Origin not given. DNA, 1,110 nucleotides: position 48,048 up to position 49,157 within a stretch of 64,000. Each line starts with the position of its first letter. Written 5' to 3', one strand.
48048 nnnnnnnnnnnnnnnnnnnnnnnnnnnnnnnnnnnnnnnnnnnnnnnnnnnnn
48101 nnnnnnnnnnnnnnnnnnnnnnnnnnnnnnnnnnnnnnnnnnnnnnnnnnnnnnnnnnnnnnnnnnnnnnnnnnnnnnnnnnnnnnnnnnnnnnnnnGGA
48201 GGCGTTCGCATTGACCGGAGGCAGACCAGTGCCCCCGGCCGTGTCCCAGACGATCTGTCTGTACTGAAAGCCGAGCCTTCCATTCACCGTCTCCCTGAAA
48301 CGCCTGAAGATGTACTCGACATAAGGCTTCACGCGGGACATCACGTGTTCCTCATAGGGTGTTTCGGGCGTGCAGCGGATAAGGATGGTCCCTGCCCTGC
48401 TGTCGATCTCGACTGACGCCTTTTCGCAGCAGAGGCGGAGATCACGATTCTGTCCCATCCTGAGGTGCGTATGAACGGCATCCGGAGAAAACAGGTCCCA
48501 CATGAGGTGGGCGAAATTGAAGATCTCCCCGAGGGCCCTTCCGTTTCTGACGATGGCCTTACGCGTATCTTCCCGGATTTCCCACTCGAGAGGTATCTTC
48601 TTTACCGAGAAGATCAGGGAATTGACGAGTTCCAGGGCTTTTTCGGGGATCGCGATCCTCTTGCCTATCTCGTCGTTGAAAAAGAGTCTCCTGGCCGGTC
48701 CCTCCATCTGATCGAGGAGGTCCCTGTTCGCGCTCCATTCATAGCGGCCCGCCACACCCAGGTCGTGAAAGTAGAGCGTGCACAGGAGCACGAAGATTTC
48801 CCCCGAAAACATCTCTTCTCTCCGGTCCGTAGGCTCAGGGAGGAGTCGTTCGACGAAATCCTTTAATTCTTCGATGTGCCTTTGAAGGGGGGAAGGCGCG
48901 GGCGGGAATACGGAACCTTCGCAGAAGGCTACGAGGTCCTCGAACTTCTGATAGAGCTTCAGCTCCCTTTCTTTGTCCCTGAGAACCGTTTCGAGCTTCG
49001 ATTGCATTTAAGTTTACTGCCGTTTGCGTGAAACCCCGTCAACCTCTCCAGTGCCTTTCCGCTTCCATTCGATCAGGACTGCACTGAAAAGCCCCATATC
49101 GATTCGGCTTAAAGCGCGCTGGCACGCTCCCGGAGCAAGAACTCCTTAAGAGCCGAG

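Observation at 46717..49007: HD + P-loop NTPase + wHTH + HEAT-repeat protein: STAND/Avs-like candidate defence or signalling ATPase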

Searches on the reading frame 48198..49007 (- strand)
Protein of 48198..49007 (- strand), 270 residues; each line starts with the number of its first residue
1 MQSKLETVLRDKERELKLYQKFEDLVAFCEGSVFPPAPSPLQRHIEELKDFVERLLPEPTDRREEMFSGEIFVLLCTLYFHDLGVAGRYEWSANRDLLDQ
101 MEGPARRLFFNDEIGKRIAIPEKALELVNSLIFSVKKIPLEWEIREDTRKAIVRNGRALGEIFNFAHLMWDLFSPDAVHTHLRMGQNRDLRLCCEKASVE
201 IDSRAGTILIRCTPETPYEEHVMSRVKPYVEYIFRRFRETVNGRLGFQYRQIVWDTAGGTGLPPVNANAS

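Call 63: predict_structure(alignment_id=A3)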
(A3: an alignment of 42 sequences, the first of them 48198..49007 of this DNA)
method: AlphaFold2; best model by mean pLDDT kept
length: 270 residues; sequences in the alignment: 42
mean_pLDDT: 86.4   pTM: 0.86
mean pLDDT of the five models: 86.4, 85.1, 84.4, 83.9, 83.6
residues with pLDDT >= 90: 150; 70-90: 91; 50-70: 18; < 50: 11
segments of 3 or more residues with pLDDT < 50: 260-270
pLDDT, mean of each block of 10 residues (from residue 1): 87 86 95 88 94 93 89 96 76 71 83 92 95 87 90 94 95 85 75 78 94 87 91 96 93 78 41
secondary structure, 60 per line:
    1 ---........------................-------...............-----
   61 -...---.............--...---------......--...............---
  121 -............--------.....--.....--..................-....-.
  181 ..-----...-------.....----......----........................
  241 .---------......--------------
elements in order: H4-11 H18-33 H41-55 H68-80 H95-100 H103-117 H122-133 E142-146 E149-153 H156-173 H175-178 E198-202 E207-212 H217-241 E251-256

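Call 66: fold_search(model_id=the predicted structure, library=pdb)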
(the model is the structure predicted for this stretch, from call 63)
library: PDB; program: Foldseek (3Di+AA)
matches with E <= 10: 353; with E <= 0.001: 0
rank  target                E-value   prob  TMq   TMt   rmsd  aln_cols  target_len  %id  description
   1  3rf0_B                5.9e-03  1.00  0.41  0.52   6.8       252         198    9  Crystal Structure of Exopolyphosphatase from Yersinia pestis (released 2011-04-27)
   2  3rf0_A                1.1e-02  0.99  0.38  0.46   7.2       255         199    9  Crystal Structure of Exopolyphosphatase from Yersinia pestis (released 2011-04-27)
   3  8jgw_A                1.6e-02  0.99  0.39  0.25   6.8       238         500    9  Crystal structure of Klebsiella pneumoniae exopolyphosphatase (released 2024-05-15)
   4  2flo_B                1.7e-02  0.98  0.35  0.22   7.7       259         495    9  Crystal structure of exopolyphosphatase (PPX) from E. coli O157:H7 (released 2006-06-06)
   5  1u6z_A                1.9e-02  0.98  0.36  0.23   7.2       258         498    9  Structure of an E. coli Exopolyphosphatase: Insight into the processive hydrolysis of polyphosphate and its regulation (released 2005-12-06)
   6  2flo_A                3.0e-02  0.97  0.37  0.23   6.8       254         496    9  Crystal structure of exopolyphosphatase (PPX) from E. coli O157:H7 (released 2006-06-06)
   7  1u6z_B                3.3e-02  0.97  0.37  0.23   7.4       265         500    9  Structure of an E. coli Exopolyphosphatase: Insight into the processive hydrolysis of polyphosphate and its regulation (released 2005-12-06)
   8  9h3f_A                1.3e-01  0.94  0.35  0.42   6.1       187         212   14  Cryo-EM structure of YhaM (released 2025-08-06)
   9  6pbz_B                2.1e-01  0.84  0.36  0.23   7.4       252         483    9  Crystal structure of Escherichia coli GppA (released 2019-11-20)
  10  8gb1_A                2.3e-01  0.35  0.27  0.17  14.2       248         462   11  Crystal structure of SAMHD1 dimer bound to deoxyguanosine linked inhibitor (released 2023-06-07)
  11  8gb1_B                2.6e-01  0.33  0.24  0.16  12.1       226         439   12  Crystal structure of SAMHD1 dimer bound to deoxyguanosine linked inhibitor (released 2023-06-07)
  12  3wfr_E                3.1e-01  0.63  0.24  0.16   8.4       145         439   16  tRNA processing enzyme complex 2 (released 2014-01-01)
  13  4r8z_B                3.8e-01  0.51  0.34  0.41  12.7       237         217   16  Crystal Structure of PA4781 HD-GYP domain from Pseudomonas aeruginosa at 2.2A resolution showing a bi-metallic Ni ion  (released 2015-03-04)
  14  3wfp_B                4.2e-01  0.38  0.28  0.18  10.4       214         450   16  tRNA processing enzyme (apo form 2) (released 2014-01-01)
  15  8hhj_A                4.7e-01  0.75  0.15  0.34   4.5        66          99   12  Crystal structure of the MafB2-CTMGI-2B16B6/MafI2MGI-2B16B6 complex (released 2023-11-15)
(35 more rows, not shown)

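Call 84: fold_search(model_id=the predicted structure, library=viral)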
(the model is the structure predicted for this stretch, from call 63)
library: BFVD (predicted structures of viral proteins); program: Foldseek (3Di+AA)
matches with E <= 10: 254; with E <= 0.001: 0
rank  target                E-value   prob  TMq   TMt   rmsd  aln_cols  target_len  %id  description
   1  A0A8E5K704            2.2e-02  0.97  0.38  0.38  11.4       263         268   11  (no name in the UniProt tables at hand)
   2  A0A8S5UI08            8.2e-02  0.72  0.33  0.37  13.3       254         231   15  Hydrolase [Myoviridae sp. ctu2j3]
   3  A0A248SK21            2.4e-01  0.57  0.34  0.38  12.4       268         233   12  (no name in the UniProt tables at hand)
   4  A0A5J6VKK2            4.3e-01  0.25  0.29  0.22  13.2       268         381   13  HD/PDEase domain-containing protein [Megaviridae environmental sample]
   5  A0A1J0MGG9            4.8e-01  0.06  0.13  0.15  18.9       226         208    9  (no name in the UniProt tables at hand)
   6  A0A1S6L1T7            5.0e-01  0.28  0.16  0.12   6.8       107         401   12  (no name in the UniProt tables at hand)
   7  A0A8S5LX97            5.0e-01  0.10  0.18  0.21  19.4       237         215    8  Tail protein [Myoviridae sp. ctZgq1]
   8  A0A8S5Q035            5.0e-01  0.10  0.17  0.10  15.1       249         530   13  DNA REPLICATION protein [Siphoviridae sp. ctMOb8]
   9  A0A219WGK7            5.8e-01  0.03  0.12  0.06  22.5       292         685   12  Coat protein [Ceratobasidium partitivirus CP-f]
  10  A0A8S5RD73            6.1e-01  0.60  0.16  0.47   4.9        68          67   13  Uncharacterized protein [virus sp. ctPYc18]
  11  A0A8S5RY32            6.1e-01  0.04  0.14  0.11  22.0       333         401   10  AAA domain protein [Myoviridae sp. ctNQV2]
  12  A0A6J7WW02            6.4e-01  0.60  0.15  0.41  10.1        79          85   15  Uncharacterized protein [uncultured Caudovirales phage]
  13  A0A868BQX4            6.4e-01  0.06  0.16  0.13  16.2       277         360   11  (no name in the UniProt tables at hand)
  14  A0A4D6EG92            6.8e-01  0.54  0.30  0.29  10.8       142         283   10  Histidine decarboxylase domain containing protein [Pandoravirus celtis]
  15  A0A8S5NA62            7.9e-01  0.09  0.17  0.21  14.3       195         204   11  Tail protein [Siphoviridae sp. ctuaf34]
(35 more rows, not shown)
